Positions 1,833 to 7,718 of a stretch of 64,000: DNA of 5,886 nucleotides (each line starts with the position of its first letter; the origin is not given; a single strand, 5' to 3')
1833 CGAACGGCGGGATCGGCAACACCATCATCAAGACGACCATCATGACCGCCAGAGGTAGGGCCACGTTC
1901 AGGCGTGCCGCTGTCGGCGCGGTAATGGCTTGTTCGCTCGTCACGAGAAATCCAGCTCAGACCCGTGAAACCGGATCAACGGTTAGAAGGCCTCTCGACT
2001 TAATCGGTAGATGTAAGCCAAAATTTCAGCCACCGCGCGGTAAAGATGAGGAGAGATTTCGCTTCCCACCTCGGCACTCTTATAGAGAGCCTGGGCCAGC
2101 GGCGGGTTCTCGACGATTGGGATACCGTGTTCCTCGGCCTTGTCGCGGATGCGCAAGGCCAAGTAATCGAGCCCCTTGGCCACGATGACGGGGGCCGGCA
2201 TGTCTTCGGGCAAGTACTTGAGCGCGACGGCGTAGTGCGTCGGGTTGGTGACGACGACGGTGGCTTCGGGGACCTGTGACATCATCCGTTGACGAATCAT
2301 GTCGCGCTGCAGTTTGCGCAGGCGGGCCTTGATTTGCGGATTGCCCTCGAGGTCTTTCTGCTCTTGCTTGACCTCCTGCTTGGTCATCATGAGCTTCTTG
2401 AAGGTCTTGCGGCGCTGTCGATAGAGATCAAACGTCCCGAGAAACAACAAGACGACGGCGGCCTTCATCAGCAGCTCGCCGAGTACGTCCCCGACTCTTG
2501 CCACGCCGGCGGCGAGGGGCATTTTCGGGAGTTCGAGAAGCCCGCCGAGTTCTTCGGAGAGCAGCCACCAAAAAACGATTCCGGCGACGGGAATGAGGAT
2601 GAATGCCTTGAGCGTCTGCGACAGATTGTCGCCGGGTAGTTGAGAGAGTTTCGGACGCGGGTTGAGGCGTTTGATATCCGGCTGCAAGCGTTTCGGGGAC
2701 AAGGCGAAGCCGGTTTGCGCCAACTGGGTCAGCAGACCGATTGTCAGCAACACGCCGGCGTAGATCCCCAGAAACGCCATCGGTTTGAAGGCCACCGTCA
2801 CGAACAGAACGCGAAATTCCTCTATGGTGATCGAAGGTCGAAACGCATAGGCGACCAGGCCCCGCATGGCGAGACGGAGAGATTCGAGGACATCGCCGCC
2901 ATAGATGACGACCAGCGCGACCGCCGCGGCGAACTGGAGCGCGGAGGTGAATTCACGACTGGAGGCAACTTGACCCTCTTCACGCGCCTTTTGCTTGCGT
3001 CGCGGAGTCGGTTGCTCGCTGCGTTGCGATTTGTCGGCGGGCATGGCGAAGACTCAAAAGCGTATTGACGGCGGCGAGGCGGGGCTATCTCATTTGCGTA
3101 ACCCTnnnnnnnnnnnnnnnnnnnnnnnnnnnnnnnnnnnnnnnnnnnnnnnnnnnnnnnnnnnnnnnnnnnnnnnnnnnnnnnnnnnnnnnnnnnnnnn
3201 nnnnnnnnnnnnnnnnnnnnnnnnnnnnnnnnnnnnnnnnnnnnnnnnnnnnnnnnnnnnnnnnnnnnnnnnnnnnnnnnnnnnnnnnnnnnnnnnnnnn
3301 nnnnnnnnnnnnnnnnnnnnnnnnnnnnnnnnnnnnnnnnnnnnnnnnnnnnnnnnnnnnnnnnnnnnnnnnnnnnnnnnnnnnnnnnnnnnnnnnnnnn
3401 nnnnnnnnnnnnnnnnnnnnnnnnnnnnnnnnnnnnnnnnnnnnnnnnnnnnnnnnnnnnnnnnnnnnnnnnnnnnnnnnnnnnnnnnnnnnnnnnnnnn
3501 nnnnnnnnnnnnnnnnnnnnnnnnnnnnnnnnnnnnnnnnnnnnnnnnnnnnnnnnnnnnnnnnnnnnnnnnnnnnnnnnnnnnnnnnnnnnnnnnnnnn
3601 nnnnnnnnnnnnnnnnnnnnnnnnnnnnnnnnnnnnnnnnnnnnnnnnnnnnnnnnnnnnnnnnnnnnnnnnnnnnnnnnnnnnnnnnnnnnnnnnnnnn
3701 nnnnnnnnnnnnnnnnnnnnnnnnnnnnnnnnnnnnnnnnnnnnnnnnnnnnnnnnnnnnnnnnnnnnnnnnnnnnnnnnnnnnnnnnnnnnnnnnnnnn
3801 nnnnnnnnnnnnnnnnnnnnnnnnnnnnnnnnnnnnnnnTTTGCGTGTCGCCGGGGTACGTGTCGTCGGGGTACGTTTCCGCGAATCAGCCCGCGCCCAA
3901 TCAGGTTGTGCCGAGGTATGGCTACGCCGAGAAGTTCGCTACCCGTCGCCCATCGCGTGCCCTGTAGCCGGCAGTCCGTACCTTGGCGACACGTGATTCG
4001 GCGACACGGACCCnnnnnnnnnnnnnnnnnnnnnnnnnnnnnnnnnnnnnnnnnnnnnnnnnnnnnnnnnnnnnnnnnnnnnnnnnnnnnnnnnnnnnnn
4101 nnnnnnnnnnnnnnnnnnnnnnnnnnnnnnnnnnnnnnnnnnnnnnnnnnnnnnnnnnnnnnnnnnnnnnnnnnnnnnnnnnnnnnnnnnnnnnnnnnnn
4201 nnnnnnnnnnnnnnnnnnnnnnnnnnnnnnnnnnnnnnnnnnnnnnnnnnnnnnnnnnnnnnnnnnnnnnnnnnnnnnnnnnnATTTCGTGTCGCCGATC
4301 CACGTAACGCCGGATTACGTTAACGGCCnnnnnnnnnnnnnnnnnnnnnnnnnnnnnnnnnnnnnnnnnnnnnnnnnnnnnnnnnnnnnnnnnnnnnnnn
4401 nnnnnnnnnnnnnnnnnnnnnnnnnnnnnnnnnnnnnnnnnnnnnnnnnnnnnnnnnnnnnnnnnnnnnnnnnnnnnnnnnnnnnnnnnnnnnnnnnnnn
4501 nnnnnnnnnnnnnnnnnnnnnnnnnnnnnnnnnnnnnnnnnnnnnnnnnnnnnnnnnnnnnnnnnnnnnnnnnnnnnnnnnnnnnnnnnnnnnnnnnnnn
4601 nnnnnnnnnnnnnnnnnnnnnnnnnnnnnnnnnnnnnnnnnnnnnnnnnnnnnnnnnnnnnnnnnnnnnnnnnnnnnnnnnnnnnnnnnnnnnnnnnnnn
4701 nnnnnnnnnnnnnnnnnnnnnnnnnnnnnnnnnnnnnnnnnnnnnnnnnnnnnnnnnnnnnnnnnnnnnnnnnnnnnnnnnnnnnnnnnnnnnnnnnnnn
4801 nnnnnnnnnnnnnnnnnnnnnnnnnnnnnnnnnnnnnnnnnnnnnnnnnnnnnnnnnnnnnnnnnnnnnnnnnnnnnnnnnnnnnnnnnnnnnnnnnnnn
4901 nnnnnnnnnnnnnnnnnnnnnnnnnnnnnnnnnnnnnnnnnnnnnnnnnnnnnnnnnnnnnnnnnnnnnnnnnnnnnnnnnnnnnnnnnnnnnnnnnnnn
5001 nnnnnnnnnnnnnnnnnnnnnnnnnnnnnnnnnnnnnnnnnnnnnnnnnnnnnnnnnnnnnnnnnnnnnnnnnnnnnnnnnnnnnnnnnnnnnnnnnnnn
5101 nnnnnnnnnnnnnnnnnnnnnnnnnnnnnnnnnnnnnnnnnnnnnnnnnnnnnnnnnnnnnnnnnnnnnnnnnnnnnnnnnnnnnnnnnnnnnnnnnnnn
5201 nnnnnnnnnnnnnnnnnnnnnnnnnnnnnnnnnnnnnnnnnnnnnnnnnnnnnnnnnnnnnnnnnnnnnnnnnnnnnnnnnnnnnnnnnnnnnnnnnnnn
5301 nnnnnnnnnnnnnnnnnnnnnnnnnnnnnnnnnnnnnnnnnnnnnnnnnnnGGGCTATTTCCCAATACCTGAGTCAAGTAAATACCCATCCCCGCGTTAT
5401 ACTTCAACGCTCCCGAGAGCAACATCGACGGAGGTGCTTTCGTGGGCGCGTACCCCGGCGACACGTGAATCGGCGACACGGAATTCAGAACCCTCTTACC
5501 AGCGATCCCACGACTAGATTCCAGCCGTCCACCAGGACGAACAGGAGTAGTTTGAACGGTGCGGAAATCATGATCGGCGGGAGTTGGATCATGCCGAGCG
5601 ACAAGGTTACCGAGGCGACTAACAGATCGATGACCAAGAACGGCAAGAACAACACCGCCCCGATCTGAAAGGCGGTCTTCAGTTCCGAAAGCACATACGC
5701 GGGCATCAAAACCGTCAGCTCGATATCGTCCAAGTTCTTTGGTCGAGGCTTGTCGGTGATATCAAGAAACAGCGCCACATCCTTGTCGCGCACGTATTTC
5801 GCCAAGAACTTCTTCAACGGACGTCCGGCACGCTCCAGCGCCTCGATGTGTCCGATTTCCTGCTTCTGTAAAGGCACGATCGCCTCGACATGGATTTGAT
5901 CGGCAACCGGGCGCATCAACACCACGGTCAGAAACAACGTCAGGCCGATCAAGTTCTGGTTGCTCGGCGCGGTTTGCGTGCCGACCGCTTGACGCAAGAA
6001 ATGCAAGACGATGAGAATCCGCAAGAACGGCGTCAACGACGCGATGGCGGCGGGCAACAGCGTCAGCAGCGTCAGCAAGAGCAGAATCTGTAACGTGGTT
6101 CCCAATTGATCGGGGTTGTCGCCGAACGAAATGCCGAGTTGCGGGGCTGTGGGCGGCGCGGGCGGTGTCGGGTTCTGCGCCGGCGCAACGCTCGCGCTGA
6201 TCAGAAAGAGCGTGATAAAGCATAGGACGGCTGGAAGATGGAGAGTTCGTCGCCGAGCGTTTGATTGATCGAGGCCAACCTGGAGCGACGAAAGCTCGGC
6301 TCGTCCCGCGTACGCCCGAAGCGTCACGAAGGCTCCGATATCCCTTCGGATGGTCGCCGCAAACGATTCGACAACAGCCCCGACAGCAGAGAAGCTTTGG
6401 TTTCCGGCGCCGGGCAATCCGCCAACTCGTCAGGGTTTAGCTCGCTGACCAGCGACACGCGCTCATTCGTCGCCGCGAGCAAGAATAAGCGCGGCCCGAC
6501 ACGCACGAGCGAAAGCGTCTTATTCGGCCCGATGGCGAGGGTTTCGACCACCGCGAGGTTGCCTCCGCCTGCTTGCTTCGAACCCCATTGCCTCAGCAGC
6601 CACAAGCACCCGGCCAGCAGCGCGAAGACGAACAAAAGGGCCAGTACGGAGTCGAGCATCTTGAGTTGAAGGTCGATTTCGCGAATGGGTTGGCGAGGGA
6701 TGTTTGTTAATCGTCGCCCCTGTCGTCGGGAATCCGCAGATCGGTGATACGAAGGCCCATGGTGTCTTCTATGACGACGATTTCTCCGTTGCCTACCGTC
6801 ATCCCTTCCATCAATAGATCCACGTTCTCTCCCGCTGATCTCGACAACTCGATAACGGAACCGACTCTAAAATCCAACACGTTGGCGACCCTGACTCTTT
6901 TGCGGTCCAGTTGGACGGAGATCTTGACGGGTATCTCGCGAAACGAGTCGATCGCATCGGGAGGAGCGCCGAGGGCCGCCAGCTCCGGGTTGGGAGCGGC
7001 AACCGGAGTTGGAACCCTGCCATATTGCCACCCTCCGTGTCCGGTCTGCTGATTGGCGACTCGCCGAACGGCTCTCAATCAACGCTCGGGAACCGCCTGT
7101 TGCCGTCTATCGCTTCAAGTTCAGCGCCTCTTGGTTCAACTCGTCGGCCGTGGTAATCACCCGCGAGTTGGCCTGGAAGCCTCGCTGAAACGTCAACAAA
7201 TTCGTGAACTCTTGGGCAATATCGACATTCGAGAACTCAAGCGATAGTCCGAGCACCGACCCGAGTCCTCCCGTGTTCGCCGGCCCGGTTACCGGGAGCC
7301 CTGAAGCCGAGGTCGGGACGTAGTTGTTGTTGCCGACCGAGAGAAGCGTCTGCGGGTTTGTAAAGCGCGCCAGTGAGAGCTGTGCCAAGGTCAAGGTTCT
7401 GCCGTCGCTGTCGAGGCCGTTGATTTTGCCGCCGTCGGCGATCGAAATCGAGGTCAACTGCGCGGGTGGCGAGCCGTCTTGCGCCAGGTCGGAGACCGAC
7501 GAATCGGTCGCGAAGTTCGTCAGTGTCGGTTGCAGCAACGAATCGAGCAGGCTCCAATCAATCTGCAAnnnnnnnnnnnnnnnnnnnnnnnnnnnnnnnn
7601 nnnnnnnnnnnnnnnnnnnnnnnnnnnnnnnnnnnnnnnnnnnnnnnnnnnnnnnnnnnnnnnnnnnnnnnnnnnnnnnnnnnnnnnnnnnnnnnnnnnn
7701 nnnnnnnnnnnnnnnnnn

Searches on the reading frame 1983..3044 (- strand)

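Call 16: search_protein_families(library=pfam, proteins=[window:1983-3044:-], max_evalue=0.00001)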
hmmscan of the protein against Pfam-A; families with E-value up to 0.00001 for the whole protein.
window:1983-3044:- (353 aa): 1 family
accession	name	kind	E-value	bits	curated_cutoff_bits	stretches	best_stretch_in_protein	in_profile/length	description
PF01312.24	Bac_export_2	-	3.4e-111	372.1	24.4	1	7-345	2-335/335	FlhB HrpN YscU SpaS Family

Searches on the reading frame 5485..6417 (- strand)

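Call 16: search_protein_families(library=pfam, proteins=[window:5485-6417:-], max_evalue=0.00001)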
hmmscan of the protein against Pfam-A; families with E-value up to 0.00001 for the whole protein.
window:5485-6417:- (310 aa): 1 family
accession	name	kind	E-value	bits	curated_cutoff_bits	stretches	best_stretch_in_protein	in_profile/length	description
PF00813.25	FliP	-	2.2e-70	237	26.9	1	114-306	1-191/191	FliP family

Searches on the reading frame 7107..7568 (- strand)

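Call 16: search_protein_families(library=pfam, proteins=[window:7107-7568:-], max_evalue=0.00001)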
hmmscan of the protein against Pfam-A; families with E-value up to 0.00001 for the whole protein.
window:7107-7568:- (153 aa): 1 family
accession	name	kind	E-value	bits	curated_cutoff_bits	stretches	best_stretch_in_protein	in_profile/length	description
PF06429.18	Flg_bbr_C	-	1.4e-16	60.1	23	1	110-151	5-46/46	Flagellar basal body rod FlgEFG protein C-terminal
